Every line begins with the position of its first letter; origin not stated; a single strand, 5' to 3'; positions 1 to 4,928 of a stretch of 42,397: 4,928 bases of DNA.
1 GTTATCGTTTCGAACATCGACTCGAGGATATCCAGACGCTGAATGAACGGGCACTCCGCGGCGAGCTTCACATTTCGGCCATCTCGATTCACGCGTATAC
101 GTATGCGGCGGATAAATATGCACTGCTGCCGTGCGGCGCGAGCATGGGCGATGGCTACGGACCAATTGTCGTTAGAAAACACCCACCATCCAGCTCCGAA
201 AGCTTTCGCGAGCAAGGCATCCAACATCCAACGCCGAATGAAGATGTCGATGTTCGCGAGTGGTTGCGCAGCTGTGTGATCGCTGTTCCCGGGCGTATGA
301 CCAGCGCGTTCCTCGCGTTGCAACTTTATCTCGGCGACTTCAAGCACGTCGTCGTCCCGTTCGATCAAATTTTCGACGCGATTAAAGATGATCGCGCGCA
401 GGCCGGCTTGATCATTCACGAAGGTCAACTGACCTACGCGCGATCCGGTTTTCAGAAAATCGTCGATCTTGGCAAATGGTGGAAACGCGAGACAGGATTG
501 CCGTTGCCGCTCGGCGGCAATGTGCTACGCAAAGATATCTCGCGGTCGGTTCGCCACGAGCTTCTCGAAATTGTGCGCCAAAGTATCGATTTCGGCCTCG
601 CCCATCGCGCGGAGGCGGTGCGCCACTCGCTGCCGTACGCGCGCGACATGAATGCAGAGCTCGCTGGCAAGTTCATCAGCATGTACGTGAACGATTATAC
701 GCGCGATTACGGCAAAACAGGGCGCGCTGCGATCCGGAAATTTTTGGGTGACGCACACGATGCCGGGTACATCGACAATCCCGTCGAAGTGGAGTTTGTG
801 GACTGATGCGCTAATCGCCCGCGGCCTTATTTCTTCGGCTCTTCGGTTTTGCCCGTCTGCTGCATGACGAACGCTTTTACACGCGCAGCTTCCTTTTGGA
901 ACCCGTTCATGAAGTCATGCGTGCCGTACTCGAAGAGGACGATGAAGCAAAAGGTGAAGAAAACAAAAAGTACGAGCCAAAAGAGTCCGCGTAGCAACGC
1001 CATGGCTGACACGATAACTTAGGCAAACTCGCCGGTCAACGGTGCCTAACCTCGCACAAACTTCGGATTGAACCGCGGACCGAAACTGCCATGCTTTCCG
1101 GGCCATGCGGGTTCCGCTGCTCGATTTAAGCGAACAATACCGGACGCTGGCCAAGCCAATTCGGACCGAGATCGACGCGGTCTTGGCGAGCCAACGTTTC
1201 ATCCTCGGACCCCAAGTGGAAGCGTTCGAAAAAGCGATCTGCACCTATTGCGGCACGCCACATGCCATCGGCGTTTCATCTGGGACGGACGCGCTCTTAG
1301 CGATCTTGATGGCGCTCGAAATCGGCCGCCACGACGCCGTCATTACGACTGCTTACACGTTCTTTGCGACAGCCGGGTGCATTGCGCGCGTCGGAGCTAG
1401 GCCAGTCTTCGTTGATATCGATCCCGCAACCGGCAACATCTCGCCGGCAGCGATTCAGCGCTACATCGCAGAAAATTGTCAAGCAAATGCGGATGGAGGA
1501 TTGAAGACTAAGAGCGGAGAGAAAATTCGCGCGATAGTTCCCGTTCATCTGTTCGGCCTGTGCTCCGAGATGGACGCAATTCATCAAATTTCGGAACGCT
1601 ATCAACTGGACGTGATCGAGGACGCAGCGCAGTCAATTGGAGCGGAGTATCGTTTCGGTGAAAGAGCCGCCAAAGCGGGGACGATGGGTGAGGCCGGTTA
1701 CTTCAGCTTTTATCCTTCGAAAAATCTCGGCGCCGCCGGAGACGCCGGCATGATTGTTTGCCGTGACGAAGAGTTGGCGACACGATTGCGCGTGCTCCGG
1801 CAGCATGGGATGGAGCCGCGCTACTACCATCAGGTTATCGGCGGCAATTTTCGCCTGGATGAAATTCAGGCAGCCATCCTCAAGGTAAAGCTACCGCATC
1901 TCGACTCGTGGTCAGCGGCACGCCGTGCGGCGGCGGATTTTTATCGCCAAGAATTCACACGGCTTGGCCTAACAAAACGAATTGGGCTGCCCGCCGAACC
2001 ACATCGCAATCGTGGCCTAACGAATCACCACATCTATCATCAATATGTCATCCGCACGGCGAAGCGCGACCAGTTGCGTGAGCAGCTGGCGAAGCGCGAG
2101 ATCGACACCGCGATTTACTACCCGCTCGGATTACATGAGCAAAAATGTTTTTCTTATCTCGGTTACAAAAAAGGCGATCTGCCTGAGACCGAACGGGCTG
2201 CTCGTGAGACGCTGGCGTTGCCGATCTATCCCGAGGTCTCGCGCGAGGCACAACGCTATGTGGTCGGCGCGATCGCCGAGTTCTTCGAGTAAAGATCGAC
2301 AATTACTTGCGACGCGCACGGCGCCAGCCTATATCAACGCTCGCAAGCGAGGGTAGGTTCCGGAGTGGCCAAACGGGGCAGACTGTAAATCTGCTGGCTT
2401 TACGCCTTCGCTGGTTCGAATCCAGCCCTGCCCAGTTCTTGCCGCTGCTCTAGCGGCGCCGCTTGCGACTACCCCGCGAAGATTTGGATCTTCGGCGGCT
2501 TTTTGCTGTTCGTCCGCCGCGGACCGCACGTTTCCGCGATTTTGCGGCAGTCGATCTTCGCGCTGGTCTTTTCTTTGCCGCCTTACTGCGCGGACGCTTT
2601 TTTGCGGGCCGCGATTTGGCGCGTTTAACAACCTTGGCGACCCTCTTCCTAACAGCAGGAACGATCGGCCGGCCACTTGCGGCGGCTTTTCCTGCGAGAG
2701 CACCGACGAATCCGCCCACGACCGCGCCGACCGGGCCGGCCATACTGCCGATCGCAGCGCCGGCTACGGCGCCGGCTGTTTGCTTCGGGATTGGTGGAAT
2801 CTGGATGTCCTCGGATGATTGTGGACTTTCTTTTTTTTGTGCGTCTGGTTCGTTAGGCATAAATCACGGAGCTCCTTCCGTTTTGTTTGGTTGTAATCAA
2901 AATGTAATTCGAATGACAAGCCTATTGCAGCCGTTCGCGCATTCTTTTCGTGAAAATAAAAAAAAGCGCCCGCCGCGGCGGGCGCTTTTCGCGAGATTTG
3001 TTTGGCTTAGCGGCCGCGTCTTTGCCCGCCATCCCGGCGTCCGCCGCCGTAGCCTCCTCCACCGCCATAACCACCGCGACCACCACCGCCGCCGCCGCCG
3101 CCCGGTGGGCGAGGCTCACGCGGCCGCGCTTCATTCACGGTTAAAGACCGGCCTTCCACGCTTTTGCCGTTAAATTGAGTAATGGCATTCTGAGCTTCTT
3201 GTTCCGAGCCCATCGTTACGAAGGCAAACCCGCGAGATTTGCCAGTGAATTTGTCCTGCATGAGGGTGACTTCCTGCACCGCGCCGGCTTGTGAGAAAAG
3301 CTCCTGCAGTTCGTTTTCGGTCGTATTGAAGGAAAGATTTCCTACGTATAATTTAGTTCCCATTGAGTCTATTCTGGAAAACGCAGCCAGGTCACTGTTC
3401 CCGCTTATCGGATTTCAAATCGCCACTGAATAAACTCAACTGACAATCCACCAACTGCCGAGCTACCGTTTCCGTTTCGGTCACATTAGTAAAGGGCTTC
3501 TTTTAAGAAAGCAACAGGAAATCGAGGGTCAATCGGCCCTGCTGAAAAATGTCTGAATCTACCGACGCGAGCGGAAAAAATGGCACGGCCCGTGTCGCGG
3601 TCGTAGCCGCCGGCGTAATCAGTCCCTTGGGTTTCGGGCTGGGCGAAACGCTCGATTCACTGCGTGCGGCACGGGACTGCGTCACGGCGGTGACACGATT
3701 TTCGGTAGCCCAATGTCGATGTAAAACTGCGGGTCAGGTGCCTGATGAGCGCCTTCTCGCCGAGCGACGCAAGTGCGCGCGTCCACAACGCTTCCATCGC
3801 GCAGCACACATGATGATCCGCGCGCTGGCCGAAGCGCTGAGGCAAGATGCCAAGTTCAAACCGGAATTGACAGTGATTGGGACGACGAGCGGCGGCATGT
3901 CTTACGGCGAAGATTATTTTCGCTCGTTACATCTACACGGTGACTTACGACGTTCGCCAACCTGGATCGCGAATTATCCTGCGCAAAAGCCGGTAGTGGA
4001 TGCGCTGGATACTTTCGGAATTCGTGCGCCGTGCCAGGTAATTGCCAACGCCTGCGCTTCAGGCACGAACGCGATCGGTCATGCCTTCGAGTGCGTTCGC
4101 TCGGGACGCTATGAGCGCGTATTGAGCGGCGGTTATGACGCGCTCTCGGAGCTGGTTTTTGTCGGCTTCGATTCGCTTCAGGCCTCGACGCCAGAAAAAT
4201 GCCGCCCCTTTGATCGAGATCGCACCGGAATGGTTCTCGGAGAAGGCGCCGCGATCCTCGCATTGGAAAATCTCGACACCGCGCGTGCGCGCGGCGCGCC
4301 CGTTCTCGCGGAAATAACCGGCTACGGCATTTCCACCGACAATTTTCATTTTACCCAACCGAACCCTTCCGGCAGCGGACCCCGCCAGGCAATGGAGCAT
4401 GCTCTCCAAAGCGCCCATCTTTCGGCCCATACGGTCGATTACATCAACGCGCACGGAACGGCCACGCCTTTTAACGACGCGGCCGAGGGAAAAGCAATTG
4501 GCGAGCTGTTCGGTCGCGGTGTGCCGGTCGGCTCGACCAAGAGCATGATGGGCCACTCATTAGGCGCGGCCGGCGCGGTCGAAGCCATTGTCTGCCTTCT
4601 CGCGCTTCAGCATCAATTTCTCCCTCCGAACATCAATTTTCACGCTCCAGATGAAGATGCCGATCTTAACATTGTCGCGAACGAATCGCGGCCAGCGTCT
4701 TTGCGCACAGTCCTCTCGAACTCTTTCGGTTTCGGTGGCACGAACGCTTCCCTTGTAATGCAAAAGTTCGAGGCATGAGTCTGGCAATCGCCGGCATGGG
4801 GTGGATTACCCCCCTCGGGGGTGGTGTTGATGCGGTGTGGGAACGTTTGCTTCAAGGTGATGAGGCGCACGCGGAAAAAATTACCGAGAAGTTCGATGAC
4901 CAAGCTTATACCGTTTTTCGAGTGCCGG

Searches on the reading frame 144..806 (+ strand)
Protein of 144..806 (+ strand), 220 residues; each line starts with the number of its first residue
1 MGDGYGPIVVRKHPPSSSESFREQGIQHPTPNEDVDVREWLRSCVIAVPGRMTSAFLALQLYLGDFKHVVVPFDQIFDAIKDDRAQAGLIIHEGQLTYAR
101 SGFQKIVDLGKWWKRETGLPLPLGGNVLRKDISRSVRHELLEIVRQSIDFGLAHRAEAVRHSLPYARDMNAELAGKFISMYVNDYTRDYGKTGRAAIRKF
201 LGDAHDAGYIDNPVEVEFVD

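Call 8: search_protein_families(library=pfam, proteins=[window:144-806:+], max_evalue=0.001)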
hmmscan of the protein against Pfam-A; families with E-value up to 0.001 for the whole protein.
window:144-806:+ (220 aa): 1 family
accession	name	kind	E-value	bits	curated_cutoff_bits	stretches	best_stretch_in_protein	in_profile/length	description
PF02621.19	VitK2_biosynth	-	1.3e-41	143.2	26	1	32-204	91-250/252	Menaquinone biosynthesis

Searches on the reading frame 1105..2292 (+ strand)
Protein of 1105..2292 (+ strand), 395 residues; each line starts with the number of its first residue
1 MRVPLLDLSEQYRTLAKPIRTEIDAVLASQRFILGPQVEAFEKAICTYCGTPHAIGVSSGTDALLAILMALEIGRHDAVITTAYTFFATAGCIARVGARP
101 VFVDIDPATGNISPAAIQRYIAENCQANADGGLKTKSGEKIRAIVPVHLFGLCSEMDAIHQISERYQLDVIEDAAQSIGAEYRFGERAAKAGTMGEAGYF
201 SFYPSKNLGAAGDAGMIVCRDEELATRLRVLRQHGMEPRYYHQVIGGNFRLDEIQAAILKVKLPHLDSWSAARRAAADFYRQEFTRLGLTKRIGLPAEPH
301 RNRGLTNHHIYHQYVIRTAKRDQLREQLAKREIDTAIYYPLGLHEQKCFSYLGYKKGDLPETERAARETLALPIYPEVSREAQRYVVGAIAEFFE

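Call 8: search_protein_families(library=pfam, proteins=[window:1105-2292:+], max_evalue=0.001)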
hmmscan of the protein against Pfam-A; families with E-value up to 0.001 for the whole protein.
window:1105-2292:+ (395 aa): 2 families
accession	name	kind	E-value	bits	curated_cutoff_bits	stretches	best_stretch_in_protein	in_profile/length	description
PF01041.23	DegT_DnrJ_EryC1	-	6.9e-112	374.7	19.8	1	18-390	6-359/360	DegT/DnrJ/EryC1/StrS aminotransferase family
PF01212.27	Beta_elim_lyase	-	2.3e-07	30.9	27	1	36-235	32-227/288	Beta-eliminating lyase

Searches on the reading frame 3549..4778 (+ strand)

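Call 8: search_protein_families(library=pfam, proteins=[window:3549-4778:+], max_evalue=0.001)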
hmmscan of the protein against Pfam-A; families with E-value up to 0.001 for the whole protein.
window:3549-4778:+ (409 aa): 3 families
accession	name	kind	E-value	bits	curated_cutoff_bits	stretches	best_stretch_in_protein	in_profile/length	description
PF02801.28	Ketoacyl-synt_C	-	1.4e-37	128.8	20.8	1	253-365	1-119/119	Beta-ketoacyl synthase, C-terminal domain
PF00109.32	ketoacyl-synt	-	1.1e-25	91.1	20.8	1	15-245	3-252/252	Beta-ketoacyl synthase, N-terminal domain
PF00108.29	Thiolase_N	-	0.00016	21.6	26.4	1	157-201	71-117/260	Thiolase, N-terminal domain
